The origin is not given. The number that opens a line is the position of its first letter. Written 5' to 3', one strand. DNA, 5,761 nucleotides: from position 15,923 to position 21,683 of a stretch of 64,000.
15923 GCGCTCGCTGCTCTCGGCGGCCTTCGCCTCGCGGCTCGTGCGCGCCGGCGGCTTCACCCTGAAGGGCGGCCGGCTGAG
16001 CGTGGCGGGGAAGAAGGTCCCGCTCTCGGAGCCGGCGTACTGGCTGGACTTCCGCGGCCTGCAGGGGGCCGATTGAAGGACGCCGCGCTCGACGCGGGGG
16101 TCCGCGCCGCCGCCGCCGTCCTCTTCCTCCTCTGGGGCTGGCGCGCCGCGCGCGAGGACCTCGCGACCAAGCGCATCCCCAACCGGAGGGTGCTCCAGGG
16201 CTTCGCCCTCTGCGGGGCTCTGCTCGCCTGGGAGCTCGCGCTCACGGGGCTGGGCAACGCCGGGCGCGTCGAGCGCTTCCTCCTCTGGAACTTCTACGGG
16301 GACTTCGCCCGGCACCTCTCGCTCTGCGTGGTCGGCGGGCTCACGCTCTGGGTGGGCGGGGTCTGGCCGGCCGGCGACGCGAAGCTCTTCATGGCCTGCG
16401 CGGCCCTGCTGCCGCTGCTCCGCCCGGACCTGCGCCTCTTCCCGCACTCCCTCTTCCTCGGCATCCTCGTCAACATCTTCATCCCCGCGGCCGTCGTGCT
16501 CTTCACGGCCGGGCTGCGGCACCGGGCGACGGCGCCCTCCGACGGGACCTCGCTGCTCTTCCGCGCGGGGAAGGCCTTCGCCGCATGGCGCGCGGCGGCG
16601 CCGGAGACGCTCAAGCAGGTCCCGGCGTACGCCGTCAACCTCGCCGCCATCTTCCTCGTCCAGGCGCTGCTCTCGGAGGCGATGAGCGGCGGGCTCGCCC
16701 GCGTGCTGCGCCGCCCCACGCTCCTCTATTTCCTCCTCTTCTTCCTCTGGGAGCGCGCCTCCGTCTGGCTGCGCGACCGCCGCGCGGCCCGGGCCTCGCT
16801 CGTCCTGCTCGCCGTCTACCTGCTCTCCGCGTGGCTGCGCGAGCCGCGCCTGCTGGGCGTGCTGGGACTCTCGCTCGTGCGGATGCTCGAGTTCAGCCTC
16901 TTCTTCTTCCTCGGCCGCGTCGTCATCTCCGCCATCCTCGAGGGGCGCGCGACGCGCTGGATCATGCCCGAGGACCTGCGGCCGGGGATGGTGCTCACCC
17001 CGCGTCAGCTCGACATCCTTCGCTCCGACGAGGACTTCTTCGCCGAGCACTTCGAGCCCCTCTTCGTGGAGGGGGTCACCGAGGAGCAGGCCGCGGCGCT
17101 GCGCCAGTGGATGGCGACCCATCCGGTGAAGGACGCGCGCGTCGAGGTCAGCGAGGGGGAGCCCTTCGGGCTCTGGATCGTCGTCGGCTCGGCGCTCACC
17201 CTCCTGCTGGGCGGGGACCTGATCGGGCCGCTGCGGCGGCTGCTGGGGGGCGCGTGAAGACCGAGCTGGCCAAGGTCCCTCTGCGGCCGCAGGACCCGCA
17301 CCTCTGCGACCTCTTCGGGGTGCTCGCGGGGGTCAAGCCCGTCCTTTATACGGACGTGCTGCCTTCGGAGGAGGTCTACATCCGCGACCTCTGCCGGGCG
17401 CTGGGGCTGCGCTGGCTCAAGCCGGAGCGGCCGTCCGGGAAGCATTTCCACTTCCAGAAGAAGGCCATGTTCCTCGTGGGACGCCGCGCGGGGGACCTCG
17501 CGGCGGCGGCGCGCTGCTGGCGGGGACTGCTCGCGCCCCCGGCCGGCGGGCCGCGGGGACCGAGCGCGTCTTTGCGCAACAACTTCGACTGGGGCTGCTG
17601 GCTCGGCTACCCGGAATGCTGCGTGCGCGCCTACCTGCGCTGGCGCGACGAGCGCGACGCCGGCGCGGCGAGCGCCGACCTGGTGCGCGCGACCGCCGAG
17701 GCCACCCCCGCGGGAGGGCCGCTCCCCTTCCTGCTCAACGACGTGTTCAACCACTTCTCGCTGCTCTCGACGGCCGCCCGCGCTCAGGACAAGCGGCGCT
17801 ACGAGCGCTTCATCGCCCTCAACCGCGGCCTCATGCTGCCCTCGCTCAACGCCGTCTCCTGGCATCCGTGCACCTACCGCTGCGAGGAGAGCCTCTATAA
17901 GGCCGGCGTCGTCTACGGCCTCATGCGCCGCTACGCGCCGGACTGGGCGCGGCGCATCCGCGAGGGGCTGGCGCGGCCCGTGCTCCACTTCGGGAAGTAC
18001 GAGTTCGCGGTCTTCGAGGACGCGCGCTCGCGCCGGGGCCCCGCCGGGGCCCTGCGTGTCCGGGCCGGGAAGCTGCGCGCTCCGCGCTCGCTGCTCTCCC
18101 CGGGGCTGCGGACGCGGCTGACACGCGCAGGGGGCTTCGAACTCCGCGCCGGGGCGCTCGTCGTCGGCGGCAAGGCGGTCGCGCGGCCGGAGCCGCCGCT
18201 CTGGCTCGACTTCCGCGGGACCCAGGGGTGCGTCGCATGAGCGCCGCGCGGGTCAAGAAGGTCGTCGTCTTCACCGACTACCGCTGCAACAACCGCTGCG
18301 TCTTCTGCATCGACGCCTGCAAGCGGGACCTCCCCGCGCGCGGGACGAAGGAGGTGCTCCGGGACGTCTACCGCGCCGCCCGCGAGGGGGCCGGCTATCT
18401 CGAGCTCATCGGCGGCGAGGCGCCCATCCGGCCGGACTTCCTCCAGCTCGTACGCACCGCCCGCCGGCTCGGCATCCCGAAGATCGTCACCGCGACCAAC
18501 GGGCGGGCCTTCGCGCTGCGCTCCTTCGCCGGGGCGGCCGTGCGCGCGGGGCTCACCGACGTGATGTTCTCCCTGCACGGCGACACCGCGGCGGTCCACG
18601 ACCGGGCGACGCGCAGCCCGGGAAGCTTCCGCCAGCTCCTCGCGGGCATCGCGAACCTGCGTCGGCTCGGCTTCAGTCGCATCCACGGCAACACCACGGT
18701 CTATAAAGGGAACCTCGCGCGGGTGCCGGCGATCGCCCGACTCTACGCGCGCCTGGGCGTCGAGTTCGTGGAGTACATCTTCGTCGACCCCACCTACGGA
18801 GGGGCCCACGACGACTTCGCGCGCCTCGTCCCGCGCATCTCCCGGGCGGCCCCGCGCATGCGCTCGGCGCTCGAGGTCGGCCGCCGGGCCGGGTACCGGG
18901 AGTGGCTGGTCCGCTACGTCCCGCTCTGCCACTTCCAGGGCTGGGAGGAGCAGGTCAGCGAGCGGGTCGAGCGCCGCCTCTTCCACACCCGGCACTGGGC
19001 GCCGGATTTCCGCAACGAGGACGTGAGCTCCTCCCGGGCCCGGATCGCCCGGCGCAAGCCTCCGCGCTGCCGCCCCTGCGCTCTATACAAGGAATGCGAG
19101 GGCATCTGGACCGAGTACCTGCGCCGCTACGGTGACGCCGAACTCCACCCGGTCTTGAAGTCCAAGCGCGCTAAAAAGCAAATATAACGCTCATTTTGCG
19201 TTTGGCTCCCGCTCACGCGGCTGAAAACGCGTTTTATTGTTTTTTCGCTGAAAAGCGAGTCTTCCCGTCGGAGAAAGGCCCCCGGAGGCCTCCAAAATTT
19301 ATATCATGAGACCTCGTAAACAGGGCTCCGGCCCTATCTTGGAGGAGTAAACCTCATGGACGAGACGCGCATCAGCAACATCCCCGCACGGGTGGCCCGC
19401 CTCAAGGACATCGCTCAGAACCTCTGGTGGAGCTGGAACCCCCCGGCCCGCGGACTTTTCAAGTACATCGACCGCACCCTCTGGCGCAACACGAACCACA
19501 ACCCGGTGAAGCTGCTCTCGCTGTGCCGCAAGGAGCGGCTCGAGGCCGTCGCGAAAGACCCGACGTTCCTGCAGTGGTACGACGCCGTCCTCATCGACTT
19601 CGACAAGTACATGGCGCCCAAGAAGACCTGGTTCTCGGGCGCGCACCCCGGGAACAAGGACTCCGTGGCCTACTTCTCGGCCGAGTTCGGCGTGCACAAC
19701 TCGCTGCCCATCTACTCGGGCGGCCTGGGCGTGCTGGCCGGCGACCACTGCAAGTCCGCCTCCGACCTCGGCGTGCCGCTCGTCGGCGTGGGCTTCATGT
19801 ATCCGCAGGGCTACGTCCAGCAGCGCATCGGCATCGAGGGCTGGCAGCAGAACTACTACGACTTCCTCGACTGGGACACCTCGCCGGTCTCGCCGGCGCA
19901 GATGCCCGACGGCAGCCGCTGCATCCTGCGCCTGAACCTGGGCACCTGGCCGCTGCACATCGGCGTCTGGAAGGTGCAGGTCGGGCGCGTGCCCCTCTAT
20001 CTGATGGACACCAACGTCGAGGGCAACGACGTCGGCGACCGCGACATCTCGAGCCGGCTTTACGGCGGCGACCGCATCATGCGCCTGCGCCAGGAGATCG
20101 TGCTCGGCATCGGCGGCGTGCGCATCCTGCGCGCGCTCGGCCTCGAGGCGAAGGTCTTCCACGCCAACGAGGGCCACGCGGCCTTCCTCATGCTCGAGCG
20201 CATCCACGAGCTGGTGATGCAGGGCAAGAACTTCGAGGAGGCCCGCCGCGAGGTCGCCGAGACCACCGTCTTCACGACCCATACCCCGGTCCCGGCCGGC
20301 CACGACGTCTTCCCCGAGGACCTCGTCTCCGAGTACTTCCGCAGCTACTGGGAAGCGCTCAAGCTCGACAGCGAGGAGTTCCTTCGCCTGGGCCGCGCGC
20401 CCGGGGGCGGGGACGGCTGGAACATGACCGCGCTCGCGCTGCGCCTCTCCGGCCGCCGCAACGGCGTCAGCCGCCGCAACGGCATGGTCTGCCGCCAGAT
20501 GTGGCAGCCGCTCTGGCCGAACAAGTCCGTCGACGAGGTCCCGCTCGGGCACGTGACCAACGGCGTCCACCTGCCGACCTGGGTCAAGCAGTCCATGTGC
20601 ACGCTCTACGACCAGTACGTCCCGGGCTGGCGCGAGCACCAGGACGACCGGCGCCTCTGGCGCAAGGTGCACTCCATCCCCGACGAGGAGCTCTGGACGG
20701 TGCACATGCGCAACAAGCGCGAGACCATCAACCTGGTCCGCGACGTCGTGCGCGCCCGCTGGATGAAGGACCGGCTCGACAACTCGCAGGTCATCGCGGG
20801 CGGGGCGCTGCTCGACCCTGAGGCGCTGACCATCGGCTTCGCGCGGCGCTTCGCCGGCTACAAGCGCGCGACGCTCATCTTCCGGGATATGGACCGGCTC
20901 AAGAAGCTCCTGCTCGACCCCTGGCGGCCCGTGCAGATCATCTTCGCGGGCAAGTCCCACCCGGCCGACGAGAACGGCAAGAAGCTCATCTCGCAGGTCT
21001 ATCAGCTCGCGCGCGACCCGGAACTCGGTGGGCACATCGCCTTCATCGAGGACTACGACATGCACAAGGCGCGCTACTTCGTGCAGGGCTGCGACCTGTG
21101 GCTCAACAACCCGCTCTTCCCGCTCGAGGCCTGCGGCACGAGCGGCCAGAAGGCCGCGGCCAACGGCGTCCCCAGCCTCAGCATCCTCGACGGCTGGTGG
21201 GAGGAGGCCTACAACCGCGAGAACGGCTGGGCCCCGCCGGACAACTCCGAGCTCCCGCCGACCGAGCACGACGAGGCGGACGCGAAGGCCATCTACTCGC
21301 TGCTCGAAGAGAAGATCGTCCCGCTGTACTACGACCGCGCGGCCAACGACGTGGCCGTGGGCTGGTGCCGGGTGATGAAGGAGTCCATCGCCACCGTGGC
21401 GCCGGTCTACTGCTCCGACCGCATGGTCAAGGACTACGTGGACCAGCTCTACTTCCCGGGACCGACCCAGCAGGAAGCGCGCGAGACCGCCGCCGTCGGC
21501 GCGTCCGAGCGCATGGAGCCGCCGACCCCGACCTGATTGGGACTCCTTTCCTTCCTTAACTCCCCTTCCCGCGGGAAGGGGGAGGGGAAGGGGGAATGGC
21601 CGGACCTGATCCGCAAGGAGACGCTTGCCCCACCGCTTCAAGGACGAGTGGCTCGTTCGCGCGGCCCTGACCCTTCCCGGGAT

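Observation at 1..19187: Extreme radical-SAM density: nine CxxxCxxC clusters in eight of about 18 genes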

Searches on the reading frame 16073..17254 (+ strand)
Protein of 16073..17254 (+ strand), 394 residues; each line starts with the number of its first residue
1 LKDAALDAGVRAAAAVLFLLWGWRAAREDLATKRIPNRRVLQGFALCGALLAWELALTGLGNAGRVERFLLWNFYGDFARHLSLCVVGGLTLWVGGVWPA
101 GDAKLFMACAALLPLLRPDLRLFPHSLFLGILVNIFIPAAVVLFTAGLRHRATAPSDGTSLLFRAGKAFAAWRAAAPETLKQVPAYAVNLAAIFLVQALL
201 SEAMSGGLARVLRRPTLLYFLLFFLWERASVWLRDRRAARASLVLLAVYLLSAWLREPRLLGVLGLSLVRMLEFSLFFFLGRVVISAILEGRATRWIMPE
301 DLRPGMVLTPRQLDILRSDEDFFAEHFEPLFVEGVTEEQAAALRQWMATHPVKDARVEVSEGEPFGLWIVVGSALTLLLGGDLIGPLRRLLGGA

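Call 8: search_protein_families(library=pfam, proteins=[window:16073-17254:+], max_evalue=0.01)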
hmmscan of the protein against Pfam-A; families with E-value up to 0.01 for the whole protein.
window:16073-17254:+ (394 aa): 2 families
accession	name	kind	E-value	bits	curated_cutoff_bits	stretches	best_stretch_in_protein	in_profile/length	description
PF01478.23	Peptidase_A24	-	0.00022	22.1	26.5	1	17-137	2-102/104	Type IV leader peptidase family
PF16220.10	DUF4880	-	0.0068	16.7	25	0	335-351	15-31/43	Domain of unknown function (DUF4880)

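Call 10: search_protein_families(library=ncbifam, proteins=[window:16073-17254:+], max_evalue=0.001)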
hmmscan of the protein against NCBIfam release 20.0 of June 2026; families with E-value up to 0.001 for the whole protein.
window:16073-17254:+ (394 aa): 0 families

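Call 67: search_solved_structures(query=A3, max_evalue=1, show_alignments=2)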
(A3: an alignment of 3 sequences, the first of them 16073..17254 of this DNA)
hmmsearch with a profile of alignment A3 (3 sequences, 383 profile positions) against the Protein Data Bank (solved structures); distinct sequences matched with E-value up to 1: 1.
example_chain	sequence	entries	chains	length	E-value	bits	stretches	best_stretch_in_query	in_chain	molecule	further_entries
9kax_A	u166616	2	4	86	0.23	13.7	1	44-106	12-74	Sugar transporter SemiSWEET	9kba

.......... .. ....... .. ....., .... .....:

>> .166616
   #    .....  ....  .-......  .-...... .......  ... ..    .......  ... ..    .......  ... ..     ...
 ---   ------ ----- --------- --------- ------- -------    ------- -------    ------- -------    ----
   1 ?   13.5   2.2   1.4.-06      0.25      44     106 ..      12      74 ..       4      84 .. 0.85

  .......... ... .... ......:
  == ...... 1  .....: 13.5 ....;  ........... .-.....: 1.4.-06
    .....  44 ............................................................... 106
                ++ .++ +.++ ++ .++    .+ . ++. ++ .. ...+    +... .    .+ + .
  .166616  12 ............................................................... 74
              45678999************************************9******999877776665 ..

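Call 68: search_protein_families(library=padloc, proteins=[window:16073-17254:+], max_evalue=0.001)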
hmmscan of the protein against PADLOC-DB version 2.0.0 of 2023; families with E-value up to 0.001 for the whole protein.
window:16073-17254:+ (394 aa): 0 families

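Call 73: search_protein_families(library=pfam, alignment_id=A4, max_evalue=0.01)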
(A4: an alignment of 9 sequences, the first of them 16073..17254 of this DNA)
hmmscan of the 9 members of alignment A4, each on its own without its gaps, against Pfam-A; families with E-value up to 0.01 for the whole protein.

A. member 1, window:16073-17254:+ (394 aa): 2 families
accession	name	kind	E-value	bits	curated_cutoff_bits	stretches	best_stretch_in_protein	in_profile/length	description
PF01478.23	Peptidase_A24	-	0.00022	22.1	26.5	1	17-137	2-102/104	Type IV leader peptidase family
PF16220.10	DUF4880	-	0.0068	16.7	25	0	335-351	15-31/43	Domain of unknown function (DUF4880)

B. families by the number of members that match (of 9 scanned): 4 families
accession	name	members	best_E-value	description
PF01478.23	Peptidase_A24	6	3.6e-10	Type IV leader peptidase family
PF06847.16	Arc_PepC_II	3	1.2e-20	Archaeal Peptidase A24 C-terminus Type II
PF06819.16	Arc_PepC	3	4e-10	Archaeal Peptidase A24 C-terminal Domain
PF16220.10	DUF4880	1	0.0068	Domain of unknown function (DUF4880)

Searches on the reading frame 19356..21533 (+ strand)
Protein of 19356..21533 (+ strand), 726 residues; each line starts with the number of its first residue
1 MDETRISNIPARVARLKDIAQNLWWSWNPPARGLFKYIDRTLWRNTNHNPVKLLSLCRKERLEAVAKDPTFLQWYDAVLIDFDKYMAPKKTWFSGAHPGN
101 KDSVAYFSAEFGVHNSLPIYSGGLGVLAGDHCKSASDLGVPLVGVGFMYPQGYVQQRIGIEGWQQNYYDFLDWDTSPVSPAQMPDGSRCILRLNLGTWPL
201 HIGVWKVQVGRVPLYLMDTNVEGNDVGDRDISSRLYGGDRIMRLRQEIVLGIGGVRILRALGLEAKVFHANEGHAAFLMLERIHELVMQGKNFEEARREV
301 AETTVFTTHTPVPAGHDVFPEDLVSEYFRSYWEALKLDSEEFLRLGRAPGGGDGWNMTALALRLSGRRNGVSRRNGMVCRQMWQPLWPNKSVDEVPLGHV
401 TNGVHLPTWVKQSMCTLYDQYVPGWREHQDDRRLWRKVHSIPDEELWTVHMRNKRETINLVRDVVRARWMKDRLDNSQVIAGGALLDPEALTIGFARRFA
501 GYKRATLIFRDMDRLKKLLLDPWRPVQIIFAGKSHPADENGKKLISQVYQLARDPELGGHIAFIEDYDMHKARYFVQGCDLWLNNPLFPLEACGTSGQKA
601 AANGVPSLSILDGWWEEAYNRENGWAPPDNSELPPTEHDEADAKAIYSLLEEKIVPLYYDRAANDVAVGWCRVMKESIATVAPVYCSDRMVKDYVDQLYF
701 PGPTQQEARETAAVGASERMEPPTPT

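Call 8: search_protein_families(library=pfam, proteins=[window:19356-21533:+], max_evalue=0.01)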
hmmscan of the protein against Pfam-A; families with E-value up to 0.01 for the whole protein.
window:19356-21533:+ (726 aa): 2 families
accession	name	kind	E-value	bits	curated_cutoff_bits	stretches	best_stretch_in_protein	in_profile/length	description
PF11897.13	DUF3417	-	6.2e-36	123.6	25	1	9-117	1-109/109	Protein of unknown function (DUF3417)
PF00343.26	Phosphorylase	-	2.9e-18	66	27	2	266-613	218-579/713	Carbohydrate phosphorylase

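Call 57: find_homologous_proteins(query=window:19356-21533:+, max_evalue=1e-50)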
Query window:19356-21533:+ (726 aa): 8000 proteins with E <= 1e-50 among 8000 candidates; the best 120 are listed.
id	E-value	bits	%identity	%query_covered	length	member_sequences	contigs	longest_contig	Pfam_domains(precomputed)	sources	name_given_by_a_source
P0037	0.0e+0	1732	100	100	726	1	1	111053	PF11897.14,PF00343.27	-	-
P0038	0.0e+0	1426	81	100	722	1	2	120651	PF11897.14,PF00343.27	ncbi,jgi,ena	ncbi:MAG: alpha-glucan family phosphorylase [Elusimicrobiota bacterium]|jgi:starch phosphorylase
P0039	0.0e+0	1382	78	99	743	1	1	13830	PF11897.14,PF00343.27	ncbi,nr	ncbi:MAG: alpha-glucan family phosphorylase [Elusimicrobia bacterium]|nr:alpha-glucan family phospho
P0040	0.0e+0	1380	79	99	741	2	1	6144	PF11897.14,PF00343.27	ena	-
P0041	0.0e+0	1373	78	99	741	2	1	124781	PF11897.14,PF00343.27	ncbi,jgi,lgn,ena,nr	ncbi:MAG TPA: alpha-glucan phosphorylase [Elusimicrobia bacterium]|nr:alpha-glucan phosphorylase [El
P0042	0.0e+0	1298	77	95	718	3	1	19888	PF11897.14,PF00343.27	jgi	jgi:starch phosphorylase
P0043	0.0e+0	1214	69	99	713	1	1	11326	PF11897.14,PF00343.27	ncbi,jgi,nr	ncbi:MAG TPA: alpha-glucan family phosphorylase [Elusimicrobiota bacterium]|jgi:starch phosphorylase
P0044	0.0e+0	1181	70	96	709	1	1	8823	PF11897.14,PF00343.27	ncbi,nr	ncbi:MAG: alpha-glucan family phosphorylase [Elusimicrobia bacterium]|nr:alpha-glucan family phospho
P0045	0.0e+0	1179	70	96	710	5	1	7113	PF11897.14,PF00343.27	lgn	-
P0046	0.0e+0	1171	69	96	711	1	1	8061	PF11897.14,PF00343.27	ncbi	-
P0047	0.0e+0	1170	69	96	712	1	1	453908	PF11897.14,PF00343.27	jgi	jgi:starch phosphorylase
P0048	0.0e+0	1164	68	96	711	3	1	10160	PF11897.14,PF00343.27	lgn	-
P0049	0.0e+0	1162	67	96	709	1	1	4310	PF11897.14,PF00343.27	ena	-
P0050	0.0e+0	1162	69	95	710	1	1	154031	PF11897.14,PF00343.27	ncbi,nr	ncbi:MAG: alpha-glucan family phosphorylase [Elusimicrobia bacterium]|nr:alpha-glucan family phospho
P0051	0.0e+0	1161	67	96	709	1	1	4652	PF11897.14,PF00343.27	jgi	jgi:starch phosphorylase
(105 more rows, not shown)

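Call 58: find_encoding_contigs(protein=P0038, flank=10000, max_places=2)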
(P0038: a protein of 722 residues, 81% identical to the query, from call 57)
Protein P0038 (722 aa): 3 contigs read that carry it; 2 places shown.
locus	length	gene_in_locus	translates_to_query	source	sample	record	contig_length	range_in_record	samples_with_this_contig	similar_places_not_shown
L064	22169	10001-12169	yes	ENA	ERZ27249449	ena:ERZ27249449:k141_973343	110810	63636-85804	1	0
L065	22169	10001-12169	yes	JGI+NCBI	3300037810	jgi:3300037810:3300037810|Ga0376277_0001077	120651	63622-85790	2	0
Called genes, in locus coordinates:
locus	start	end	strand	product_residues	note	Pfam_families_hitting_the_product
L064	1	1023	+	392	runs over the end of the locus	PF13506:Glyco_transf_21, PF13641:Glyco_tranf_2_3 (weak), PF00535:Glycos_transf_2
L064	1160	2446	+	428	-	-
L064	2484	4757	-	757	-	PF13432:TPR_16 (faint), PF12895:ANAPC3 (faint), PF13181:TPR_8 (faint), PF13428:TPR_14 (faint), PF13371:TPR_9 (faint), PF13431:TPR_17 (faint), PF00069:Pkinase, PF07714:PK_Tyr_Ser-Thr, +5 more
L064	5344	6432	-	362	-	PF04406:TP6A_N, PF20768:Topo_VI_alpha, PF21180:TOP6A-Spo11_Toprim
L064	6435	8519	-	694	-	PF02518:HATPase_c, PF09239:Topo-VIb_trans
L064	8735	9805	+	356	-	-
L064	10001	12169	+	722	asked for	PF11897:DUF3417, PF00343:Phosphorylase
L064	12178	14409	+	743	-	PF05157:MshEN, PF00437:T2SSE, PF00072:Response_reg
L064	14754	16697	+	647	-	PF00270:DEAD, PF00271:Helicase_C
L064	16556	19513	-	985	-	PF13091:PLDc_2, PF07894:SACK1 (faint), PF13091:PLDc_2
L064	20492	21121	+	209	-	-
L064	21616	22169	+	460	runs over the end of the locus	PF01212:Beta_elim_lyase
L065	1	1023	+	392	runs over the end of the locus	PF13506:Glyco_transf_21, PF13641:Glyco_tranf_2_3 (weak), PF00535:Glycos_transf_2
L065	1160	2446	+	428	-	-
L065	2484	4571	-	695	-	PF13432:TPR_16 (faint), PF14559:TPR_19 (faint), PF12895:ANAPC3 (faint), PF13181:TPR_8 (faint), PF13371:TPR_9 (faint), PF13428:TPR_14 (faint), PF00069:Pkinase, PF07714:PK_Tyr_Ser-Thr, +6 more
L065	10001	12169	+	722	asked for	PF11897:DUF3417, PF00343:Phosphorylase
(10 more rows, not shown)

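Call 59: find_encoding_contigs(protein=P0041, flank=10000, max_places=1)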
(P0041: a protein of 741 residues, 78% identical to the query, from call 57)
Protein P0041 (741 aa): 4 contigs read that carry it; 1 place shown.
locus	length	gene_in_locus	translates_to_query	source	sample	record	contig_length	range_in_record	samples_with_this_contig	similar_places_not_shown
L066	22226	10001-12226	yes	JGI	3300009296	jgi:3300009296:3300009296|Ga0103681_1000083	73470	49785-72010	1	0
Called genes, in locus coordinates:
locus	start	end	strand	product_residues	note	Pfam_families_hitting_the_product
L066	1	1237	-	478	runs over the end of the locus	PF13525:YfiO (faint), PF13428:TPR_14 (faint), PF13432:TPR_16 (faint), PF13174:TPR_6 (faint), PF14938:SNAP (faint), PF13424:TPR_12 (weak)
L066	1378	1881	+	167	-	PF09835:DUF2062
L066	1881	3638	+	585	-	PF05359:DUF748 (weak)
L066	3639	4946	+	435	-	PF00266:Aminotran_5, PF00155:Aminotran_1_2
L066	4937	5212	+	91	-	-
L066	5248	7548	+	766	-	PF08267:Meth_synt_1, PF01717:Meth_synt_2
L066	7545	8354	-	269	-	PF21842:DUF6901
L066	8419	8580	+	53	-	-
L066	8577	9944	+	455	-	PF00202:Aminotran_3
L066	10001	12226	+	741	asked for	PF11897:DUF3417, PF00343:Phosphorylase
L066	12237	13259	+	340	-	PF01565:FAD_binding_4, PF02873:MurB_C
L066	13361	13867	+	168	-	-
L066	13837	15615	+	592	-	PF13860:FlgD_ig (faint), PF19077:Big_13 (faint), PF18962:Por_Secre_tail (faint), PF18981:InlK_D3 (faint)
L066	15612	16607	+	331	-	PF03687:UPF0164, PF19572:PorV (faint)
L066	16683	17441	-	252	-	PF00535:Glycos_transf_2, PF13641:Glyco_tranf_2_3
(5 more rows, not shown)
